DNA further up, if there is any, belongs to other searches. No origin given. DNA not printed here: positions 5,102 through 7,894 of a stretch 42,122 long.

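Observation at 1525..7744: Three-gene module that reads as a signal-gated transmembrane electron wire (cNMP + FHA inputs fused to redox subunits)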

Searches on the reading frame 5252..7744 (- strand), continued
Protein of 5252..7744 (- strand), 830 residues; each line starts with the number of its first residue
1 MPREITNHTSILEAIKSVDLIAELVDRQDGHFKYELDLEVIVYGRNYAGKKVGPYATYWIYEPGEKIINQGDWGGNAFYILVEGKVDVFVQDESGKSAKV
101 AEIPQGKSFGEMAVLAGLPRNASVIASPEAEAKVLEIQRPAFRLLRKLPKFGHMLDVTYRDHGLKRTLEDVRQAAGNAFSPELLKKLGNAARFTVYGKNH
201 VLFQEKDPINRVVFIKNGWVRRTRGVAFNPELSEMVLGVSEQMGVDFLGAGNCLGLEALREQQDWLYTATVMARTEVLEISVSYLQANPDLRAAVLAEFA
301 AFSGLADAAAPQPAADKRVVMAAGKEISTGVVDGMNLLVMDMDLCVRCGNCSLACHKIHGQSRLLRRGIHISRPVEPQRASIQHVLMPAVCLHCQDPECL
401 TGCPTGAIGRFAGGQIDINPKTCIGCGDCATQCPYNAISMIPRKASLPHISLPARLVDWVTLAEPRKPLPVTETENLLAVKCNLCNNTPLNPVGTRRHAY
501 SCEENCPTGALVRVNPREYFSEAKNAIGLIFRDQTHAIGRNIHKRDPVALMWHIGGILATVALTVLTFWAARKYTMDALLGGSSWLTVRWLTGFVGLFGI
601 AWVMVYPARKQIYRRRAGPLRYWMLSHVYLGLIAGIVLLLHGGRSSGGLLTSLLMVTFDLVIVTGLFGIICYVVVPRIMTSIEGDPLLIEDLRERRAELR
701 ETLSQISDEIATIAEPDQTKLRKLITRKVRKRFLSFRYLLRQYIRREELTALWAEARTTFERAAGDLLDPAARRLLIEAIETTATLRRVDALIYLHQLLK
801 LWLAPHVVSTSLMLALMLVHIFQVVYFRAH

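Call 11: find_related_loci(query=A1, collection=genome_contigs, flank=8000)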
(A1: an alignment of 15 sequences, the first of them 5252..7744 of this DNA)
Query A1 (830 aa) in genome_contigs; peptide patterns used: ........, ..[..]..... (x = any residue, [..] = any of these).
530 stretches matched a pattern; 516 encode a relative of the query (tblastn E <= 1e-3); the best 80 are kept; 80 distinct loci.
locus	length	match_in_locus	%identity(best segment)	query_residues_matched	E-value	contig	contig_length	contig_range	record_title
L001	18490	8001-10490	96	1-830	0e+0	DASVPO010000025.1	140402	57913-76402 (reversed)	MAG TPA_asm: Pyrinomonadaceae bacterium isolate SMAG_U3181 k141_219886, whole genome shotgun sequence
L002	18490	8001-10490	87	1-830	0e+0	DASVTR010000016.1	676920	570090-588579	MAG TPA_asm: Pyrinomonadaceae bacterium isolate SMAG_U3296 k141_352429, whole genome shotgun sequence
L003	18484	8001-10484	85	1-828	0e+0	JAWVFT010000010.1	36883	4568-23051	MAG: Blastocatellia bacterium isolate BP_46 scaffold_3199383, whole genome shotgun sequence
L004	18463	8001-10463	71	1-827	0e+0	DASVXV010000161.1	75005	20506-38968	MAG TPA_asm: Pyrinomonadaceae bacterium isolate SMAG_U2584 k141_933647, whole genome shotgun sequence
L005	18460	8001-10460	71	1-827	0e+0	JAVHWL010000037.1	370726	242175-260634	MAG: Acidobacteriota bacterium isolate BP_24 scaffold_1354990, whole genome shotgun sequence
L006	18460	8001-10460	70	1-827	0e+0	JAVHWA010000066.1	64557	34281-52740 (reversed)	MAG: Acidobacteriota bacterium isolate BP_23 scaffold_2069062, whole genome shotgun sequence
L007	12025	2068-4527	71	1-827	0e+0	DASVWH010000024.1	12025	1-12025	MAG TPA_asm: Pyrinomonadaceae bacterium isolate SMAG_U3365 k141_1180, whole genome shotgun sequence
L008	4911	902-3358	70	1-827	0e+0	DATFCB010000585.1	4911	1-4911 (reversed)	MAG TPA_asm: Pyrinomonadaceae bacterium isolate SMAG_U8543 k141_1078719, whole genome shotgun sequence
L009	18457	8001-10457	70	1-827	0e+0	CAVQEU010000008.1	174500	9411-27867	MAG: uncultured Acidobacteriota bacterium isolate MFD09206.bin.1.160 genome assembly, contig: contig_25892, whole genome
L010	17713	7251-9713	69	1-827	0e+0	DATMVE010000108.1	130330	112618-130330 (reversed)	MAG TPA_asm: Pyrinomonadaceae bacterium isolate SMAG_U13060 k141_92868, whole genome shotgun sequence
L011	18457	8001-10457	71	1-827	0e+0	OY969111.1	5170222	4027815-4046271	MAG: uncultured Acidobacteriota bacterium isolate MFD01916.bin.c.3 genome assembly, chromosome: 1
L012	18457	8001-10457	70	1-827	0e+0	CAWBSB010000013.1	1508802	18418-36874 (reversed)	MAG: uncultured Acidobacteriota bacterium isolate MFD01916.bin.1.29 genome assembly, contig: contig_7464, whole genome s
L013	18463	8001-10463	70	1-827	0e+0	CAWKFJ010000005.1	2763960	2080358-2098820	MAG: uncultured Acidobacteriota bacterium isolate MFD09212.bin.1.141 genome assembly, contig: contig_24621, whole genome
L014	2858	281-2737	70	1-827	0e+0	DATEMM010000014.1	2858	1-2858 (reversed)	MAG TPA_asm: Pyrinomonadaceae bacterium isolate SMAG_U8942 k141_1631159, whole genome shotgun sequence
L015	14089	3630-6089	70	1-827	0e+0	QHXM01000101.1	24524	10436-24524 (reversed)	MAG: Acidobacteria bacterium isolate gp4 AA20 14_0903_12_40cm_200_scaffold_905_curated, whole genome shotgun sequence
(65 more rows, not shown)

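Call 14: search_solved_structures(query=window:5252-7744:-, max_evalue=0.01)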
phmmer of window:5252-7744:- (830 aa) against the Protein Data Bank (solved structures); distinct sequences matched with E-value up to 0.01: 150 (the best 60 are shown).
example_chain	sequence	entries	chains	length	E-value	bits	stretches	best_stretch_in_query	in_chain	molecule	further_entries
5ezr_A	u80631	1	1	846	2.8e-24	88.7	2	59-133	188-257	cGMP-dependent protein kinase, putative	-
4rz7_A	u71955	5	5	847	2.8e-24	88.7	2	59-133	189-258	cGMP-dependent protein kinase, putative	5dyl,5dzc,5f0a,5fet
9p74_A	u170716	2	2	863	3.1e-24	88.6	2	59-133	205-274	cGMP-dependent protein kinase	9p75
5dyk_A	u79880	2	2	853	8.4e-22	80.5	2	54-147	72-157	CGMP-dependent protein kinase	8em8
7qv7_B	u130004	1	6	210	4.4e-17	64.9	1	339-525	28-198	Hydrogen dependent carbon dioxide reductase subunit HycB4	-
5jr7_B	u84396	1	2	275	1.2e-15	60.2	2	63-144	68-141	cAMP-dependent protein kinase type I-alpha regulatory subunit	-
1ne4_A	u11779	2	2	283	1.2e-15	60.2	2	63-144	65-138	cAMP-dependent protein kinase type I-alpha regulatory chain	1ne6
1rgs_A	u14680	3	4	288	1.3e-15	60.1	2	63-144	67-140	CAMP DEPENDENT PROTEIN KINASE | cAMP-dependent protein kinase type I-alpha regulatory chain | cAMP-dependent protein kinase type I-alpha regulatory subunit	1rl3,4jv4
6cz7_B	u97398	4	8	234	1.9e-15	59.5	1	338-446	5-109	4Fe-4S ferredoxin, iron-sulfur binding domain protein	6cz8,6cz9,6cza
4din_B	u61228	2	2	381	2.7e-15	59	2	63-144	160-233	cAMP-dependent protein kinase type I-beta regulatory subunit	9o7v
4mx3_A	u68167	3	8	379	3.3e-15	58.7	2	63-144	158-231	cAMP-dependent protein kinase type I-alpha regulatory subunit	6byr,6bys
6no7_B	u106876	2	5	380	3.3e-15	58.7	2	63-144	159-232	cAMP-dependent protein kinase type I-alpha regulatory subunit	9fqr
4x6r_B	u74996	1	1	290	3.4e-15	58.7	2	63-144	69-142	cAMP-dependent protein kinase type I-alpha regulatory subunit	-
2qcs_B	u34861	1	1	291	3.4e-15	58.6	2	63-144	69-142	cAMP-dependent protein kinase type I-alpha regulatory subunit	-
9edc_B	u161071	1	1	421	4.6e-15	58.2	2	63-144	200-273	cAMP-dependent protein kinase type I-alpha regulatory subunit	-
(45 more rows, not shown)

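Call 36: search_protein_representatives(protein=window:5252-7744:-)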
Query: 830 residues. Proteins with E-value up to 0.001 (for the whole library): 13547; up to 1e-10: 2095; up to 1e-30: 216. The best 150 are listed.
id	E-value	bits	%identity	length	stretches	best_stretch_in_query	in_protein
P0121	0.0e+00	1150.2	63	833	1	1-828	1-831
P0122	0.0e+00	1092.6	59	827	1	1-828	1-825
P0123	0.0e+00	1081.1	58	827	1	1-828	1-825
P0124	0.0e+00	1074.2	57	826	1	1-828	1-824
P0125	7.3e-271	917.6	54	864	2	2-471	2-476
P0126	6.3e-251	851.6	48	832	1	1-825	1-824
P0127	8.1e-243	824.8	53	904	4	461-830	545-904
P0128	2.7e-222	756.9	56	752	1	3-636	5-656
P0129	9.8e-221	751.8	50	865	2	3-445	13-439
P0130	2.5e-208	710.8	46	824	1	1-829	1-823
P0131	1.0e-187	642.5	43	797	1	4-828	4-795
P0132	2.7e-183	627.9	60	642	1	1-536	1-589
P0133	5.8e-181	620.2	60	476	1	340-826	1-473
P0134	6.6e-153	527.4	65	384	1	440-828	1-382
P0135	2.5e-149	515.6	49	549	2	74-447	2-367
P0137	1.1e-139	483.7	38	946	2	36-827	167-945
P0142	1.8e-104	367.3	46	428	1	383-827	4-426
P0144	5.7e-95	335.8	50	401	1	457-829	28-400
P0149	6.0e-75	269.6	33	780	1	49-828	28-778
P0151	4.7e-69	250.1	30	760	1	61-827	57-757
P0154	3.9e-66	240.4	33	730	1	61-826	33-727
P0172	8.9e-58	212.8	48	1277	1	538-828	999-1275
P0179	6.0e-54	200.1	37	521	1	61-525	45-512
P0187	2.2e-51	191.6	29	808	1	60-825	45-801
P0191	3.7e-51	190.9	28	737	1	63-825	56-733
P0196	4.1e-48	180.8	32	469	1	60-532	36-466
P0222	4.1e-42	161.0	33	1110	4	329-523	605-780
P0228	1.0e-41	159.7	36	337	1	477-827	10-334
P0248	3.7e-39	151.2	32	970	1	96-522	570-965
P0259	6.3e-38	147.1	38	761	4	321-520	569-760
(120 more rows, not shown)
